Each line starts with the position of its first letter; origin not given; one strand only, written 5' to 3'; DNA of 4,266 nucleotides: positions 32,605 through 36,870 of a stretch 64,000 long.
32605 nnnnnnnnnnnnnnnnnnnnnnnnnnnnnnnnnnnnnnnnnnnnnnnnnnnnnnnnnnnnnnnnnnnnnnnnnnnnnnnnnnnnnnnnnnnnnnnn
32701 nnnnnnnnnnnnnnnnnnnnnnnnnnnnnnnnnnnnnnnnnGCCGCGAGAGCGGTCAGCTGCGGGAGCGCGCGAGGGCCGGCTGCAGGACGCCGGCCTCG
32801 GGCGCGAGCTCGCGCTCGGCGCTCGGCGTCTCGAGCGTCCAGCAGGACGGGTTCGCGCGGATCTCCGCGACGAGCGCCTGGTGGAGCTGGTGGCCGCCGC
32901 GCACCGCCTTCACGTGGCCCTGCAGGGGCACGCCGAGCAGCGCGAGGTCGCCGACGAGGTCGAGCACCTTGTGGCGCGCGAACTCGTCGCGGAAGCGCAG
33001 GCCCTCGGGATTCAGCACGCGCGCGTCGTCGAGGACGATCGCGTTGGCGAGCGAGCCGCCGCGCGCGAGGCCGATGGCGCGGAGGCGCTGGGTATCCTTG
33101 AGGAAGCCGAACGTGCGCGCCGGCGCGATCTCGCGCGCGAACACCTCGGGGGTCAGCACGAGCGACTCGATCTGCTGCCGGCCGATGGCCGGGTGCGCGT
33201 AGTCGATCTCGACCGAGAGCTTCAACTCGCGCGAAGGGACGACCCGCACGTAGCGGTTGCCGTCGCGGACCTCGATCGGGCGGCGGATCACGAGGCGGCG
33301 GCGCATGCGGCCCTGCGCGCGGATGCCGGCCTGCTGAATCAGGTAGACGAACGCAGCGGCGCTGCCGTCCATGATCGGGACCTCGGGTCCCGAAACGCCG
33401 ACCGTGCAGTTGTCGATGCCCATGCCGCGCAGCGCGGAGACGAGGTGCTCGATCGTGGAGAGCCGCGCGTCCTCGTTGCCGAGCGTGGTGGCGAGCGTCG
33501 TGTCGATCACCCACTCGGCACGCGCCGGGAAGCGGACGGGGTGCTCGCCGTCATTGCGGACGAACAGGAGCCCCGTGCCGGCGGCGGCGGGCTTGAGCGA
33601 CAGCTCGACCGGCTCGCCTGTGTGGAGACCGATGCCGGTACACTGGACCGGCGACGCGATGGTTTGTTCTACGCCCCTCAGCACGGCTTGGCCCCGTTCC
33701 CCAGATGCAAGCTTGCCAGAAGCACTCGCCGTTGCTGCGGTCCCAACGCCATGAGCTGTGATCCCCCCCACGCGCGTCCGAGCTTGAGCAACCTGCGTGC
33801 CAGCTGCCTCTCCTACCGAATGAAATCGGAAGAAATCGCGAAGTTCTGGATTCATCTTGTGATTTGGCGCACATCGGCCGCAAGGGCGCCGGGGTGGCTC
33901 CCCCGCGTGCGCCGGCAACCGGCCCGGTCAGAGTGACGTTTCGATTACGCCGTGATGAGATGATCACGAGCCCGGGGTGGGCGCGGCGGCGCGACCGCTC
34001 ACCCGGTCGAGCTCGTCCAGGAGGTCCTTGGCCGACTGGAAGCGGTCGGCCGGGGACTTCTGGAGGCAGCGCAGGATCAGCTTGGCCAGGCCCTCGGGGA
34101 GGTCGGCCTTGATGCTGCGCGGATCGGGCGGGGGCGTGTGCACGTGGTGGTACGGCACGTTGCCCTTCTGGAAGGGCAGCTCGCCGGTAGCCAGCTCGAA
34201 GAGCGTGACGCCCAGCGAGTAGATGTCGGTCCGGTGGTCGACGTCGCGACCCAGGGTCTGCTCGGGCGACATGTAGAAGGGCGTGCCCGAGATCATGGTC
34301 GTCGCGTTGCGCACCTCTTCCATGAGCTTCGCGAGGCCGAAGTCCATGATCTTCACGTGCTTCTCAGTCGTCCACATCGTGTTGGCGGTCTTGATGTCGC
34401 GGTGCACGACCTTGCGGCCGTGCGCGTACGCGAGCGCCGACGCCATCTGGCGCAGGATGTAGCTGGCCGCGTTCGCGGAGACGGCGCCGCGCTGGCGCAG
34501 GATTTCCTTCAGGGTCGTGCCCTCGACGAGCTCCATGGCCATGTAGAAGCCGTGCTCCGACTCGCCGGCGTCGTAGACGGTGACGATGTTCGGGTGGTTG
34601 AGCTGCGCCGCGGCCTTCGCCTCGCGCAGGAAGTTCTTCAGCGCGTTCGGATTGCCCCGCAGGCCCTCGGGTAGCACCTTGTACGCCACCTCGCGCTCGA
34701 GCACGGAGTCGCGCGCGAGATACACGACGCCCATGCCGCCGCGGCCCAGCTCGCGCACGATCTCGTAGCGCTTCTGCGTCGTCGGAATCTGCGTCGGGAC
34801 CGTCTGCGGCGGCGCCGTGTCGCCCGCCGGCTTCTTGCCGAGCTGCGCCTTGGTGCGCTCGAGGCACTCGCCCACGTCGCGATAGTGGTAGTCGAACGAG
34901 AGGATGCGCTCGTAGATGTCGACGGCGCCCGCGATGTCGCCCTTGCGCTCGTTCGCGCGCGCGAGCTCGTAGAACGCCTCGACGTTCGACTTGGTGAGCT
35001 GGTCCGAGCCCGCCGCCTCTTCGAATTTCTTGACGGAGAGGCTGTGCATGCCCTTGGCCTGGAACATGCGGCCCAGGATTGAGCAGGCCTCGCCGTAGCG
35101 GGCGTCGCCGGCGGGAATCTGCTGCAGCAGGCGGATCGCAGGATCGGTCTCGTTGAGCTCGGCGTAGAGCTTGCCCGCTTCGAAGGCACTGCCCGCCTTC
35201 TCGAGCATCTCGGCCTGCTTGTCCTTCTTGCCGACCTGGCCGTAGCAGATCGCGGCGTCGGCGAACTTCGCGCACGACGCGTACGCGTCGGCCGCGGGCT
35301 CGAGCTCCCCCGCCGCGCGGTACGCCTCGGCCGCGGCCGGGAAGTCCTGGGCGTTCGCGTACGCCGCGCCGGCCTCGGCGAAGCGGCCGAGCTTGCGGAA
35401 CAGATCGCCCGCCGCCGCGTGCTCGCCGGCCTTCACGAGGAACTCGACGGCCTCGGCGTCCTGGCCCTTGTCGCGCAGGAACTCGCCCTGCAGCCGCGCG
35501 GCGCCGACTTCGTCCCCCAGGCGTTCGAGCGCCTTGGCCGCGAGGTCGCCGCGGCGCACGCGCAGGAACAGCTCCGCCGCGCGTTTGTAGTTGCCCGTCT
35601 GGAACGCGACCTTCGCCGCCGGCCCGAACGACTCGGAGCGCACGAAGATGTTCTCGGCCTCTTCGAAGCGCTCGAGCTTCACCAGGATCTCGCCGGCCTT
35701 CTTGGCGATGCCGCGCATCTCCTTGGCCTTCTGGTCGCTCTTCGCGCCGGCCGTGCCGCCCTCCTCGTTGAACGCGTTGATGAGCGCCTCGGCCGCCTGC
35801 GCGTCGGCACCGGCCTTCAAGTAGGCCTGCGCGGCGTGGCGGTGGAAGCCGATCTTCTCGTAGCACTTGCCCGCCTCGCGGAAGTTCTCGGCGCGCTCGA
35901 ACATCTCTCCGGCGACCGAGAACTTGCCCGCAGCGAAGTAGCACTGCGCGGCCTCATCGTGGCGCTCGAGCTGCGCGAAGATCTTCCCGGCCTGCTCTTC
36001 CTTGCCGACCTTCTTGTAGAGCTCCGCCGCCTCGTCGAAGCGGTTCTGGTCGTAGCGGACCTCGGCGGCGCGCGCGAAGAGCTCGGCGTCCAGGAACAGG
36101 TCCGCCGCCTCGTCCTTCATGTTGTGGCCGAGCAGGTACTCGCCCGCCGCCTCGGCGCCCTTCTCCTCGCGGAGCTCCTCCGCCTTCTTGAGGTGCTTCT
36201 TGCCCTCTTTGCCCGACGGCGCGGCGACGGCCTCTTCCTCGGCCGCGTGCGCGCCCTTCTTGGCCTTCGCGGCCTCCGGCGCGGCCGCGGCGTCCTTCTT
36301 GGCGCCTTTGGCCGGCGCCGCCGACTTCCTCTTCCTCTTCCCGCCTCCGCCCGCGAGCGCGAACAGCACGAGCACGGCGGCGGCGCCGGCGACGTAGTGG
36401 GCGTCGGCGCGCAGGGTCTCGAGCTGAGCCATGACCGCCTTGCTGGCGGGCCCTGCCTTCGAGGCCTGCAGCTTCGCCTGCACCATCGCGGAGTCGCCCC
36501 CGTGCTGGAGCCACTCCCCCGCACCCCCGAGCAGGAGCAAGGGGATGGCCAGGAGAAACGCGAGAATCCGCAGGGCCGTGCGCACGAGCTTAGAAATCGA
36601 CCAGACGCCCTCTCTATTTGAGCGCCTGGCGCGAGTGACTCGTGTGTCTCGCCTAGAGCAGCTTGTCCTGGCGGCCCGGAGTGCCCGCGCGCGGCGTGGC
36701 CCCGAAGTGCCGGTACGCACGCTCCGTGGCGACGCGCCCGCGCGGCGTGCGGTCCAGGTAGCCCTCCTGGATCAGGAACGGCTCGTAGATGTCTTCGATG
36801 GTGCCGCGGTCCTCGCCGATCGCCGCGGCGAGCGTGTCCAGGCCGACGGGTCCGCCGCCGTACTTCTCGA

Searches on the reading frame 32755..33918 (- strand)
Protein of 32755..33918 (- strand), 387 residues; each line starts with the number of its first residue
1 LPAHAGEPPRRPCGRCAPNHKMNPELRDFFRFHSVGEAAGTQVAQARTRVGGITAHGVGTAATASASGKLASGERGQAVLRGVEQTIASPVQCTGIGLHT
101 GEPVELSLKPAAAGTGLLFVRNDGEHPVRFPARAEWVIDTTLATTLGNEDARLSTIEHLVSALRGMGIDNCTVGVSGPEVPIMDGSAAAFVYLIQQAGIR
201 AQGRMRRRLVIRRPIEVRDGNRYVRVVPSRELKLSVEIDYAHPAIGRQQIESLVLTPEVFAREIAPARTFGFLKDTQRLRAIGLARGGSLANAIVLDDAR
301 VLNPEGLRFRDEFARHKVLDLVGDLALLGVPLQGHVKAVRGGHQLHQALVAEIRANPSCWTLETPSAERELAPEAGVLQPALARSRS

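Call 78: search_protein_families(library=pfam, proteins=[window:32755-33918:-], max_evalue=0.00001)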
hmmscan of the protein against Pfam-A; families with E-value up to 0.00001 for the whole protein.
window:32755-33918:- (387 aa): 1 family
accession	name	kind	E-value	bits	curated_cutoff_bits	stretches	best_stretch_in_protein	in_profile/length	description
PF03331.19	LpxC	-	8.3e-105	350.5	27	1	85-353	2-266/268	UDP-3-O-acyl N-acetylglycosamine deacetylase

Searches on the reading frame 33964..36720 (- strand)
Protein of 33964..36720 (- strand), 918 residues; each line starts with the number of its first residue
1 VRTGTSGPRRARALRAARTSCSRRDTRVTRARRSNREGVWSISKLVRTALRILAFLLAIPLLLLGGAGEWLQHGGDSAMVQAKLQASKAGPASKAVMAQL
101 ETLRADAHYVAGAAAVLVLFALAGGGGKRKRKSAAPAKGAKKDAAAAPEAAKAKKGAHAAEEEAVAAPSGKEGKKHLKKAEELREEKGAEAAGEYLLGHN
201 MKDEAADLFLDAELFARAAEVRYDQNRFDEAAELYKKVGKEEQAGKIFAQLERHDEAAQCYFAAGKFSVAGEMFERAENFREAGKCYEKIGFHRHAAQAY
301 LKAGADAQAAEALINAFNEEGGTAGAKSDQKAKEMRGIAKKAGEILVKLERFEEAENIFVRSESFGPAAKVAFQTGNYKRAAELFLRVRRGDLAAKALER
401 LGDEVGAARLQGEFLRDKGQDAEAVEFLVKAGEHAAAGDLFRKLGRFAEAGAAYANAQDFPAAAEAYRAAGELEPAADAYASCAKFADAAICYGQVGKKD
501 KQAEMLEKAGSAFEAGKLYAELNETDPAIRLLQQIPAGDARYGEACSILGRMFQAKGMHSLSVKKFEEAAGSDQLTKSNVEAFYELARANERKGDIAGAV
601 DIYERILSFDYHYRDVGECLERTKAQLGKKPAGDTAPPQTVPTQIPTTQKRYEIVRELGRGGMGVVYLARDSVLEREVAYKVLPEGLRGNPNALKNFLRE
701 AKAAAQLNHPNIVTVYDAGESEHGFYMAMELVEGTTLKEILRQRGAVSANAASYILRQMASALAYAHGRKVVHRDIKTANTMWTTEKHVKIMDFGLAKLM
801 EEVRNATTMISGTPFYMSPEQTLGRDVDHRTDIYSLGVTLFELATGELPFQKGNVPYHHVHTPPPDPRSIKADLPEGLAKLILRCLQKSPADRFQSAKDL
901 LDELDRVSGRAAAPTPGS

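Call 61: search_protein_families(library=pfam, proteins=[window:33964-36720:-], max_evalue=0.00001)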
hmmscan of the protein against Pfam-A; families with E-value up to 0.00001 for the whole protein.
window:33964-36720:- (918 aa): 5 families
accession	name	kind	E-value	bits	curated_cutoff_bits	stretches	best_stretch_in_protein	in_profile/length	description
PF00069.31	Pkinase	-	5.1e-56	190.4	31.7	1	652-899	1-256/263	Protein kinase domain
PF07714.23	PK_Tyr_Ser-Thr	-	8.3e-39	133.9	23.1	1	654-895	3-250/258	Protein tyrosine and serine/threonine kinase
PF13176.12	TPR_7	-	8.9e-07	29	27.9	0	219-237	6-24/36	Tetratricopeptide repeat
PF07719.23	TPR_2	-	1.5e-06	28.3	27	0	581-610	2-31/34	Tetratricopeptide repeat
PF13174.12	TPR_6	-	6.3e-06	26.9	26.3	0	581-607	1-27/33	Tetratricopeptide repeat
